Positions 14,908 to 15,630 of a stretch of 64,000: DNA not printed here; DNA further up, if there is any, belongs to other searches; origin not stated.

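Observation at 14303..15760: Repeat-dense 515-bp non-coding region followed by two tandem winged-helix paralogs: candidate origin of replication with its initiator or regulators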

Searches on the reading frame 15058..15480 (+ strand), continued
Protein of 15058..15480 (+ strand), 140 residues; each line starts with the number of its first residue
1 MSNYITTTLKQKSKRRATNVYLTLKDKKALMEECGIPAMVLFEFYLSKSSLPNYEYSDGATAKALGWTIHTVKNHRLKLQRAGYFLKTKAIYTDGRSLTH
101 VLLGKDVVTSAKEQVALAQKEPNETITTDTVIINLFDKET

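Call 63: predict_structure(alignment_id=A2)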
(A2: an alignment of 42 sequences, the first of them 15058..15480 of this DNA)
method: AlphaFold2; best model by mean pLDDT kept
length: 140 residues; sequences in the alignment: 42
mean_pLDDT: 83.6   pTM: 0.73
mean pLDDT of the five models: 83.6, 83.5, 80.3, 80.1, 80.0
residues with pLDDT >= 90: 75; 70-90: 33; 50-70: 25; < 50: 7
segments of 3 or more residues with pLDDT < 50: 123-125, 138-140
pLDDT, mean of each block of 10 residues (from residue 1): 78 60 91 97 94 93 98 98 94 89 92 83 51 51
secondary structure, 60 per line:
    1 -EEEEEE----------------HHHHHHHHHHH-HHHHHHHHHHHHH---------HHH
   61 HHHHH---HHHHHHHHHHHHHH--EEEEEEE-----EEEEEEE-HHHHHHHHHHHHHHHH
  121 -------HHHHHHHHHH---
elements in order: E2-7 H24-34 H36-48 H58-65 H69-82 E85-91 E97-103 H105-120 H128-137

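Call 65: fold_search(model_id=the predicted structure, library=pdb)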
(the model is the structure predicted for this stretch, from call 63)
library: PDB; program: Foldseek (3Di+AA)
matches with E <= 10: 1259; with E <= 0.001: 0
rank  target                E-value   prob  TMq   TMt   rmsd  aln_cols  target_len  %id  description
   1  3r0a_A                2.7e-03  1.00  0.40  0.45  12.5       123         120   12  Possible transcriptional regulator from Methanosarcina mazei Go1 (gi 21227196) (released 2011-03-23)
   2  5wtn_A                3.1e-03  1.00  0.44  0.26   4.6       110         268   16  Crystal Structure Analysis of primosome protein DnaB (resiues 1-300) from Geobacillus stearothermophilus (released 2017-08-23)
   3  5wtn_B                4.8e-03  1.00  0.45  0.26   4.3       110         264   14  Crystal Structure Analysis of primosome protein DnaB (resiues 1-300) from Geobacillus stearothermophilus (released 2017-08-23)
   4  6xjf_B                5.1e-03  1.00  0.42  0.55   9.4       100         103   16  X-ray crystal structure of Pyrococcus furiosus general transcription factor TFE-alpha (SeMet labeled protein) (released 2020-07-08)
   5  2v79_B                5.1e-03  1.00  0.46  0.53   7.8       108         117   11  Crystal Structure of the N-terminal domain of DnaD from Bacillus Subtilis (released 2008-01-15)
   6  3r0a_B                6.9e-03  1.00  0.41  0.46  10.9       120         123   13  Possible transcriptional regulator from Methanosarcina mazei Go1 (gi 21227196) (released 2011-03-23)
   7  5wtn_D                7.8e-03  1.00  0.44  0.26   4.5       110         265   15  Crystal Structure Analysis of primosome protein DnaB (resiues 1-300) from Geobacillus stearothermophilus (released 2017-08-23)
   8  5fb2_A                8.9e-03  0.95  0.34  0.34  15.2       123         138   16  S. aureus MepR F27L Mutant bound to oligodeoxyribonucleotide (released 2016-12-14)
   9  6kf4_G                1.3e-02  0.99  0.37  0.32  12.3       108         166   18  Cryo-EM structure of Thermococcus kodakarensis RNA polymerase (released 2020-07-01)
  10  5wtn_C                1.4e-02  1.00  0.44  0.26   4.4       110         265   14  Crystal Structure Analysis of primosome protein DnaB (resiues 1-300) from Geobacillus stearothermophilus (released 2017-08-23)
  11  6cmv_C                1.4e-02  0.98  0.40  0.48  12.2       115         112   12  Crystal structure of Archaeal Biofilm Regulator (AbfR2) from Sulfolobus acidocaldarius (released 2018-11-14)
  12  9a5c_B                1.5e-02  1.00  0.47  0.31   7.8       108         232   11  Integrative model of GLPD-DNAD by crosslinking MS and deep learning (released 2024-09-18)
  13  6j05_A                1.6e-02  0.99  0.41  0.54  12.3       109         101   16  Structures of two ArsR As(III)-responsive repressors: implications for the mechanism of derepression (released 2019-07-03)
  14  2v79_A                1.7e-02  1.00  0.47  0.55   7.1       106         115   11  Crystal Structure of the N-terminal domain of DnaD from Bacillus Subtilis (released 2008-01-15)
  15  5jbr_B                1.7e-02  0.96  0.37  0.36  14.8       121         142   14  Crystal structure of uncharacterized protein Bcav_2135 from Beutenbergia cavernae (released 2016-04-20)
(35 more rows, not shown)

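Call 87: search_protein_families(library=pfam, alignment_id=A2, max_evalue=0.05)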
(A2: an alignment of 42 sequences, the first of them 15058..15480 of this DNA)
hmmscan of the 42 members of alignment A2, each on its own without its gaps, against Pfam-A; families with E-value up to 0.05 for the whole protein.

A. member 1, window:15058-15480:+ (140 aa): 2 families
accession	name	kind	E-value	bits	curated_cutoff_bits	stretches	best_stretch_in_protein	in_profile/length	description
PF16728.10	DUF5066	-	0.021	14.5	27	1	17-80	132-192/222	Domain of unknown function (DUF5066)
PF23893.1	Y4YQ_C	-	0.046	14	27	0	56-83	22-48/53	Uncharacterised protein Y4YQ C-terminal domain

B. families by the number of members that match (of 42 scanned): 13 families
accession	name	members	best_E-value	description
PF13730.12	HTH_36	2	0.0025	Helix-turn-helix domain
PF16728.10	DUF5066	2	0.02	Domain of unknown function (DUF5066)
PF13545.12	HTH_Crp_2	1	0.00016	Crp-like helix-turn-helix domain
PF19867.5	DUF6340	1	0.0063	Family of unknown function (DUF6340)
PF12840.13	HTH_20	1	0.0099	Helix-turn-helix domain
PF04926.20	PAP_RNA-bind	1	0.012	Poly(A) polymerase predicted RNA binding domain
PF09339.16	HTH_IclR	1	0.013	IclR helix-turn-helix domain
PF01640.23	Peptidase_C10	1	0.014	Peptidase C10 family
PF10802.14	DUF2540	1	0.019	Protein of unknown function (DUF2540)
PF06892.16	Phage_CP76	1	0.027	Phage regulatory protein CII (CP76)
PF25213.1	HVO_A0261_N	1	0.03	HVO_A0261 N-terminal domain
PF18190.7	Plk4_PB1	1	0.045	Polo-like Kinase 4 Polo Box 1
PF23893.1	Y4YQ_C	1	0.046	Uncharacterised protein Y4YQ C-terminal domain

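Call 92: fold_search(model_id=the predicted structure, library=viral)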
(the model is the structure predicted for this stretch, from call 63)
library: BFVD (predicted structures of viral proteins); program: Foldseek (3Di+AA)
matches with E <= 10: 1330; with E <= 0.001: 6
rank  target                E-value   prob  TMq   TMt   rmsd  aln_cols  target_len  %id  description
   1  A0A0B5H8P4            6.6e-10  1.00  0.80  0.68   2.9       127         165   28  Uncharacterized protein [Vibrio phage phi 1]
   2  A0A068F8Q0            7.2e-05  1.00  0.50  0.38  11.1       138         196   12  HTH domain protein [Mycobacterium phage Gaia]
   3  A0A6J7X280            2.2e-04  1.00  0.52  0.43   3.9       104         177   13  Helix-turn-helix domain containing protein [uncultured Caudovirales phage]
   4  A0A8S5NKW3            3.6e-04  1.00  0.49  0.54   8.4        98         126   18  Dna polymerase B (Fragment) [Siphoviridae sp. ctY1p61]
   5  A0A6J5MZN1            4.3e-04  1.00  0.55  0.59   5.3       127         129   12  Helix-turn-helix domain containing protein [uncultured Caudovirales phage]
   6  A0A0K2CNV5            7.5e-04  1.00  0.45  0.20  12.1       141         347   16  Putative replicon initiation protein [Brevibacillus phage SecTim467]
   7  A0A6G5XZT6            1.1e-03  1.00  0.50  0.27   8.2        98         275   15  (no name in the UniProt tables at hand)
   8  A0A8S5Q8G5            1.3e-03  1.00  0.45  0.27   8.6        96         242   17  Dna polymerase B [Siphoviridae sp. cty3u30]
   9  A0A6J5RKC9            1.7e-03  1.00  0.51  0.49   6.4        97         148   13  Helix-turn-helix domain containing protein [uncultured Caudovirales phage]
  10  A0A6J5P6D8            1.8e-03  1.00  0.52  0.41  10.3       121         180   15  Helix-turn-helix domain-containing protein [uncultured Caudovirales phage]
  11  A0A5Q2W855            1.8e-03  1.00  0.33  0.50   9.8        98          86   20  (no name in the UniProt tables at hand)
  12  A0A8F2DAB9            2.0e-03  1.00  0.50  0.27   7.0        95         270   19  RepA-like replication initiator [Gordonia phage VanLee]
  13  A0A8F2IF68            2.0e-03  1.00  0.47  0.61   6.0        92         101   15  RepA-like replication initiator [Gordonia phage VanLee]
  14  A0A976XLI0            2.1e-03  1.00  0.42  0.62   4.7        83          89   19  (no name in the UniProt tables at hand)
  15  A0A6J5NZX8            2.7e-03  1.00  0.47  0.26   7.7        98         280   14  Helix-turn-helix domain containing protein [uncultured Caudovirales phage]
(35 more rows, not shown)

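Call 107: search_dna_similar(query=P0143, collection=plasmids, mode=protein, max_evalue=0.001, max_rows=25)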
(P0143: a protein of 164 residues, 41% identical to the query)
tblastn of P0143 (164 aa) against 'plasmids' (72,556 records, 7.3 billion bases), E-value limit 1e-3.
No match.

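Call 108: search_dna_similar(query=P0143, collection=phages, mode=protein, max_evalue=0.001, max_rows=40)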
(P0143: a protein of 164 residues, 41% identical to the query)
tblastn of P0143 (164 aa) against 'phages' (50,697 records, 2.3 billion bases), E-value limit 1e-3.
Records with a match: 7; places in all: 7; records where one place covers at least 80% of the query: 0.
Best place of each record, by identity: <60% 7.
By first word of the organism name: Vibrio 7.
By host as written in the record: Vibrio cholerae 7.
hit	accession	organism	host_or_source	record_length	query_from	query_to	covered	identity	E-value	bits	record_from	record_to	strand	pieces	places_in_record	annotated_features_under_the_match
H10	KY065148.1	Vibrio phage JSF3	Vibrio cholerae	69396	26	98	45%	33.8%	3e-6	52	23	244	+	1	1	hypothetical protein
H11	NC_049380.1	Vibrio phage JSF3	Vibrio cholerae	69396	26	98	45%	33.8%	3e-6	52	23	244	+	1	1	hypothetical protein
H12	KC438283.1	Vibrio phage VCO139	Vibrio cholerae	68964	26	98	45%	33.8%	4e-6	51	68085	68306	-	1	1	hypothetical protein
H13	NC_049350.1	Vibrio phage VCO139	Vibrio cholerae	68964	26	98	45%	33.8%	4e-6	51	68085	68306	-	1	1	hypothetical protein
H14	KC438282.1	Vibrio phage JA-1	Vibrio cholerae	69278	26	98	45%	33.8%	4e-6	51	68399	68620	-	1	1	hypothetical protein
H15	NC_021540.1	Vibrio phage JA-1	Vibrio cholerae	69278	26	98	45%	33.8%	4e-6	51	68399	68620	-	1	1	hypothetical protein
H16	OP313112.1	Vibrio phage 12VC501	Vibrio cholerae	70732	27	98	44%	32.9%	5e-6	51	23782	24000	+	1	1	hypothetical protein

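Call 109: search_dna_similar(query=window:15058-15480:+, collection=plasmids, mode=protein, max_evalue=0.01, max_rows=15)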
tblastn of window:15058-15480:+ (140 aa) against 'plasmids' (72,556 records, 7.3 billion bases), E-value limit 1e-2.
No match.

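Call 110: find_related_loci(query=A4, collection=genome_contigs, flank=5000)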
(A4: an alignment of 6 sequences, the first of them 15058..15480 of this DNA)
Query A4 (140 aa) in genome_contigs; peptide patterns used: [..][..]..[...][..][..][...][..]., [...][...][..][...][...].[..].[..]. (x = any residue, [..] = any of these).
80 stretches matched a pattern, but none encodes a relative of the query by tblastn (E <= 1e-3).

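Call 112: find_related_loci(query=A6, collection=genome_contigs, flank=5000)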
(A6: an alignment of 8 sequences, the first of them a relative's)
Query A6 (164 aa) in genome_contigs; peptide patterns used: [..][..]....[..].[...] (x = any residue, [..] = any of these).
41 stretches matched a pattern, but none encodes a relative of the query by tblastn (E <= 1e-3).

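Call 113: find_related_loci(query=A6, collection=viral_contigs, flank=6000)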
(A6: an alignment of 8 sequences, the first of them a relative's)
Query A6 (164 aa) in viral_contigs; peptide patterns used: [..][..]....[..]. (x = any residue, [..] = any of these).
23 stretches matched a pattern, but none encodes a relative of the query by tblastn (E <= 1e-3).
